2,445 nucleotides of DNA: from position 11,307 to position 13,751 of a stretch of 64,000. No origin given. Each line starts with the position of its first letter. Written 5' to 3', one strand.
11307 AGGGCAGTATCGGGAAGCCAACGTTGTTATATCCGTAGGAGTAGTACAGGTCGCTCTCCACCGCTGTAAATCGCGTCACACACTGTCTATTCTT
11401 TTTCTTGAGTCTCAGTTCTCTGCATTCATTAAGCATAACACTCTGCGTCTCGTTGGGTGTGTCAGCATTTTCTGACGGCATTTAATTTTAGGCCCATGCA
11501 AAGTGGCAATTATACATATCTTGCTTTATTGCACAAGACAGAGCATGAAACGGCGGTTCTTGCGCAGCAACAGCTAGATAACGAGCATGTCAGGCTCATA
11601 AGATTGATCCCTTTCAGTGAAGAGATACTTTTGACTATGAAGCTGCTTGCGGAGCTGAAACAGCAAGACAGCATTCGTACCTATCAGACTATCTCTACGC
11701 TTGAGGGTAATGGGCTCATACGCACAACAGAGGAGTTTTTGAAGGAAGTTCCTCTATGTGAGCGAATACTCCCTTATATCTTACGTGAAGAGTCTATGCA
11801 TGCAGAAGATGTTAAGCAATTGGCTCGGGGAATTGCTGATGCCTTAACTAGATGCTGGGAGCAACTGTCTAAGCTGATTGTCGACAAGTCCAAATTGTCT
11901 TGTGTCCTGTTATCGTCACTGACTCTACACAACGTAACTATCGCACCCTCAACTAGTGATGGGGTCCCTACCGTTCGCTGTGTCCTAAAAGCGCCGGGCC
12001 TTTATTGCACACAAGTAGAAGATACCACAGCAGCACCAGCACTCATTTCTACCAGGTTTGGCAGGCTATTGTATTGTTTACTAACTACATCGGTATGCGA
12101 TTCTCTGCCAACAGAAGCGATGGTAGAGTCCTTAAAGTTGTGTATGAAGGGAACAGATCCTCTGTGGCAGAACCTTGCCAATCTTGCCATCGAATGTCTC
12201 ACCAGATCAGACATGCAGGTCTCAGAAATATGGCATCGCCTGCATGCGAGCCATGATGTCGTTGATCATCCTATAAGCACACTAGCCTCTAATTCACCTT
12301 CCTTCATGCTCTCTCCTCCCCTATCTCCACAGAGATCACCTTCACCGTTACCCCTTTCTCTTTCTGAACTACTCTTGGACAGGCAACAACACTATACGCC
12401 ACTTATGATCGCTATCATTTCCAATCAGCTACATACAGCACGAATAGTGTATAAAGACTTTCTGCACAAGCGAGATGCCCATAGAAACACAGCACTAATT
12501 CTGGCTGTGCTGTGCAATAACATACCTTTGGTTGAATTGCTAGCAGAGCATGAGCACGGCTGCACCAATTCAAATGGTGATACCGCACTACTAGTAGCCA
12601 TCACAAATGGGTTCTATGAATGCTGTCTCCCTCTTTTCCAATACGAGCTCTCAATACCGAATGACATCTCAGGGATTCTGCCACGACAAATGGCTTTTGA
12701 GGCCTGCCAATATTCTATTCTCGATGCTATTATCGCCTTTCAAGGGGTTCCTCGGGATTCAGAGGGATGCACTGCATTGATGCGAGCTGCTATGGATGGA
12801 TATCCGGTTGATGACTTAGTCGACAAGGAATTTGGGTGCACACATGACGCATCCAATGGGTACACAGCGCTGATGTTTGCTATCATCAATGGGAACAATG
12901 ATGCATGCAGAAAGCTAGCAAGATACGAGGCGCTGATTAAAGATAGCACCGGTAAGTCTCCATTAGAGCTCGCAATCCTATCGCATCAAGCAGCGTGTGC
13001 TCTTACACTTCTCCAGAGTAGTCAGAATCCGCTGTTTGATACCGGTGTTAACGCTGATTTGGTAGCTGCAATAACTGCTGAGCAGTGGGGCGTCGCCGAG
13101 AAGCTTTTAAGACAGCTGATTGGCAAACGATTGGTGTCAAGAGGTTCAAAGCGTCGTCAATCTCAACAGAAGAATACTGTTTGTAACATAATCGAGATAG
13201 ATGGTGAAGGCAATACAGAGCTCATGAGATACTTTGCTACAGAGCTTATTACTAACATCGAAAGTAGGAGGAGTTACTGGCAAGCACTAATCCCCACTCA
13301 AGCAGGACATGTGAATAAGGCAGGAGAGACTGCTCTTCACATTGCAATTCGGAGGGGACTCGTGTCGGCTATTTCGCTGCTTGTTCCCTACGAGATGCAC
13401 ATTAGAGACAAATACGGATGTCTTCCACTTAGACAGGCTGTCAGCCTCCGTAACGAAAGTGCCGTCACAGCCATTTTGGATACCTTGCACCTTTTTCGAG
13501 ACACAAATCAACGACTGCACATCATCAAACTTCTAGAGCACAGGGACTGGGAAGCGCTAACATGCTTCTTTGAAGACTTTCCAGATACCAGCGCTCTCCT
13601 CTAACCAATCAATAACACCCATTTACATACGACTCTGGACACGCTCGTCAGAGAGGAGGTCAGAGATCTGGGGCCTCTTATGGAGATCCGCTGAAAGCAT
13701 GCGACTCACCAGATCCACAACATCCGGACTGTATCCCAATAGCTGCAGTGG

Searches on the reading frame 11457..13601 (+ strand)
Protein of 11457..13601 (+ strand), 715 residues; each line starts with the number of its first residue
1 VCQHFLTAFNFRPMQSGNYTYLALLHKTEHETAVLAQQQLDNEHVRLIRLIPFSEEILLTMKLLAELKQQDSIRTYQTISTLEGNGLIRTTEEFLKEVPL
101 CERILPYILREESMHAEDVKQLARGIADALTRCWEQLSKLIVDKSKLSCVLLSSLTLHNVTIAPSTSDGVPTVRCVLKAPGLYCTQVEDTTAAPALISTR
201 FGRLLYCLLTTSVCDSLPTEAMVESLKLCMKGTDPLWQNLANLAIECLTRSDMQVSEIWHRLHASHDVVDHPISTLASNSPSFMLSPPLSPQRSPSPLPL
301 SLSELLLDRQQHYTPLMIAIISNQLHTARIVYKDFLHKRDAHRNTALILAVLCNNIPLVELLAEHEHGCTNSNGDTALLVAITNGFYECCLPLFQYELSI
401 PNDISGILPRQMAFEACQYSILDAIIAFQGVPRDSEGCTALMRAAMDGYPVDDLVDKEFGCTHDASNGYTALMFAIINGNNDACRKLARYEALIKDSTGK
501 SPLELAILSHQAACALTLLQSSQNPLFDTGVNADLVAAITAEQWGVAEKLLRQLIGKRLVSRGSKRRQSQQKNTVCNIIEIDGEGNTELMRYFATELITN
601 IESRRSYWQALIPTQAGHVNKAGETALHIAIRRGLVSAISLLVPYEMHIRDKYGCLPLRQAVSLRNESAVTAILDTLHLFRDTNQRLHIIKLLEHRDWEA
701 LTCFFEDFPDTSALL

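Call 54: search_protein_families(library=pfam, proteins=[window:11457-13601:+], max_evalue=0.0001)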
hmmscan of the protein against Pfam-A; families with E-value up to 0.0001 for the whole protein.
window:11457-13601:+ (715 aa): 5 families
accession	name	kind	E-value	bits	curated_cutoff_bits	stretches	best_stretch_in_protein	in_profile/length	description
PF12796.13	Ank_2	-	2.6e-34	118.1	27.3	3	441-523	1-84/90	Ankyrin repeats (3 copies)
PF13857.12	Ank_5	-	6.6e-17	61.9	27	1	463-506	9-56/56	Ankyrin repeats (many copies)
PF13606.12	Ank_3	-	4.7e-15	54.4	22.3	0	467-490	1-24/30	Ankyrin repeat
PF00023.36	Ank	-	8.3e-15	54.5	21.1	0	623-643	2-22/33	Ankyrin repeat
PF13637.12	Ank_4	-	1e-13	51.5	22.7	0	617-643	24-50/50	Ankyrin repeats (many copies)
